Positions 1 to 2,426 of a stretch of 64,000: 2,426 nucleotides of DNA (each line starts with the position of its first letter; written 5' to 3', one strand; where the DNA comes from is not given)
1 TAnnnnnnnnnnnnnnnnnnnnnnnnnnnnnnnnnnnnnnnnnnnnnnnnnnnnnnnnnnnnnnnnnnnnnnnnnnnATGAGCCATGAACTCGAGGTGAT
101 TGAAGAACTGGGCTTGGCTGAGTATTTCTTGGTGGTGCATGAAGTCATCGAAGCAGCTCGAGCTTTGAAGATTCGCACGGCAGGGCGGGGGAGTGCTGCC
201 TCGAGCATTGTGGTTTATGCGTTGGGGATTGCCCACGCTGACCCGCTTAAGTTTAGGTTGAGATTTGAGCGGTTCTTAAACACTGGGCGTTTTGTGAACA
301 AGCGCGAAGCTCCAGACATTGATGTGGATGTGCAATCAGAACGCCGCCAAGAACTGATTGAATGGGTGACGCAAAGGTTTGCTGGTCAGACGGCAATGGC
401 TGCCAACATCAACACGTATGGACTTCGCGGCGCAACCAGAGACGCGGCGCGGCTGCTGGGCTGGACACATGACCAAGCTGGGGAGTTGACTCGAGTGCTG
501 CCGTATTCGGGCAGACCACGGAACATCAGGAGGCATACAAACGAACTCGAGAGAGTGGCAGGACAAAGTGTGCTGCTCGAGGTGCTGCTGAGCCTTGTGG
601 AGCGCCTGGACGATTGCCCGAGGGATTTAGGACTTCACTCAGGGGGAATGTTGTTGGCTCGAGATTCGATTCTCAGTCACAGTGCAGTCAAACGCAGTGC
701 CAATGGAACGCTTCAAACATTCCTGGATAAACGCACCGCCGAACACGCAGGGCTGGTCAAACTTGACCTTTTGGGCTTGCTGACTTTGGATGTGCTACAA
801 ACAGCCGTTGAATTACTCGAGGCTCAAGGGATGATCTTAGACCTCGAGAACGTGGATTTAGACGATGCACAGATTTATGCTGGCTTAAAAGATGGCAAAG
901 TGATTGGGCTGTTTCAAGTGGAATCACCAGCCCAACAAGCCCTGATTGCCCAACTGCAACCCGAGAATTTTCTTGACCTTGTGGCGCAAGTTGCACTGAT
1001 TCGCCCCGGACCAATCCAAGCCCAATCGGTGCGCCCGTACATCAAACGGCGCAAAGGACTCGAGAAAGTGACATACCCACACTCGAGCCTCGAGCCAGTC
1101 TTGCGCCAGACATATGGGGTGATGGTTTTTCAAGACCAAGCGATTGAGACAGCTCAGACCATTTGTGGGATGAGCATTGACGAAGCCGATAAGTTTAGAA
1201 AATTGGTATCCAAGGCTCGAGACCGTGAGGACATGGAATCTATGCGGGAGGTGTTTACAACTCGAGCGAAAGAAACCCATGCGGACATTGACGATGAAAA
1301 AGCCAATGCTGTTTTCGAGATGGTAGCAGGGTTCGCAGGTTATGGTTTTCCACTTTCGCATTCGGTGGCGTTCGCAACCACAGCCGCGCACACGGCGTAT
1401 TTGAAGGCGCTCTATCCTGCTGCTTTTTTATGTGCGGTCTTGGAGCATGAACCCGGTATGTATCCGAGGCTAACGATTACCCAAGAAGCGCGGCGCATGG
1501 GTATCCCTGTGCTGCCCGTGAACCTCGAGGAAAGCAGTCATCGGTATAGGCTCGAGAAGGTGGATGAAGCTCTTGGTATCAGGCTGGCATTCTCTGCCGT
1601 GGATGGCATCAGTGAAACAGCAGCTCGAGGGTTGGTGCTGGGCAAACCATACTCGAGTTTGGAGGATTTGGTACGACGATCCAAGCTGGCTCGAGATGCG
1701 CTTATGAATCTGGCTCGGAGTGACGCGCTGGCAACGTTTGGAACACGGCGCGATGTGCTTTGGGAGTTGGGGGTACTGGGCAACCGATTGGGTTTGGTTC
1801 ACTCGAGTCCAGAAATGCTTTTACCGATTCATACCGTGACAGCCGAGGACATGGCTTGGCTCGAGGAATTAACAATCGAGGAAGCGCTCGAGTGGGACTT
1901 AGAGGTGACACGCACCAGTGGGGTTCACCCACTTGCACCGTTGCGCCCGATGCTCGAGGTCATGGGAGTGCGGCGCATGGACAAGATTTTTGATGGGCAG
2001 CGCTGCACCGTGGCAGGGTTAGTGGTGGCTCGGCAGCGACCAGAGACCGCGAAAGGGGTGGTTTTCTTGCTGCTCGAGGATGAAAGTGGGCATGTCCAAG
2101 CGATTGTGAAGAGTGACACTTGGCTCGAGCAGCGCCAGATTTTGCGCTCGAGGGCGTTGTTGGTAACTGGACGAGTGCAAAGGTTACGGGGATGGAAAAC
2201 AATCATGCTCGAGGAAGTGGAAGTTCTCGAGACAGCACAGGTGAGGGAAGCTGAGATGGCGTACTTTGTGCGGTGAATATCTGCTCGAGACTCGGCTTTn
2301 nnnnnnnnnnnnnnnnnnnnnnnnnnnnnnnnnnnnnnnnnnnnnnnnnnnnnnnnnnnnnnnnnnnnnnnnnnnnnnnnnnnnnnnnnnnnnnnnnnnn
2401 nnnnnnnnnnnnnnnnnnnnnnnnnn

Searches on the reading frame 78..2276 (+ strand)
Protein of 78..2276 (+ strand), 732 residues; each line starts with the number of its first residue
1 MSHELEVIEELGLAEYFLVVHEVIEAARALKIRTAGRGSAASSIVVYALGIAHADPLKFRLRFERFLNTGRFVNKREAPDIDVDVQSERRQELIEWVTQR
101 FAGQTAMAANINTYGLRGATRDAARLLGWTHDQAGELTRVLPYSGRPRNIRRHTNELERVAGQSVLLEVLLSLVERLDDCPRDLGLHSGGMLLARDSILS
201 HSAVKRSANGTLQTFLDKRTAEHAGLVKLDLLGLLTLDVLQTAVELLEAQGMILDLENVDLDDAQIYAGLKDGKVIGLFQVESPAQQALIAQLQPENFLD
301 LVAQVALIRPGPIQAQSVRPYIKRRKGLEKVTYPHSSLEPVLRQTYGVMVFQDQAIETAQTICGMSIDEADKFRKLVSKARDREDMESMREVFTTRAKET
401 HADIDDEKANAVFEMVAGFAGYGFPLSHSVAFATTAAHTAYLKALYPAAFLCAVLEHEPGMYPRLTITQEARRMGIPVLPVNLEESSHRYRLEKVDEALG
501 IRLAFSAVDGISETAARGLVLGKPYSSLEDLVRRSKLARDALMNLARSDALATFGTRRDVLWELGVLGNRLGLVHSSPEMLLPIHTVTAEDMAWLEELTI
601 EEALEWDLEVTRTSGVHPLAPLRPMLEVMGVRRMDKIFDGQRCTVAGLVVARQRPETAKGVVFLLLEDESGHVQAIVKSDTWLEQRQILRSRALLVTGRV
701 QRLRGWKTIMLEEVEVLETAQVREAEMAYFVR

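Call 24: search_protein_families(library=pfam, proteins=[window:78-2276:+], max_evalue=0.0001)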
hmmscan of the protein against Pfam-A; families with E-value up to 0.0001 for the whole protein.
window:78-2276:+ (732 aa): 4 families
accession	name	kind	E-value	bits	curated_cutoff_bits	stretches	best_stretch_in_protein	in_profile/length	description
PF07733.18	DNA_pol3_alpha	-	3.9e-55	187.7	23.9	1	2-233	28-260/260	Bacterial DNA polymerase III alpha NTPase domain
PF17657.6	DNA_pol3_finger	-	7.7e-50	168.9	22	1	236-400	1-165/166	Bacterial DNA polymerase III alpha subunit finger domain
PF14579.12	HHH_6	-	9.5e-14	51.8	25.6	1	475-559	1-88/90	Helix-hairpin-helix motif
PF01336.31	tRNA_anti-codon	-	1.1e-06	28.9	27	1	644-717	2-75/75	OB-fold nucleic acid binding domain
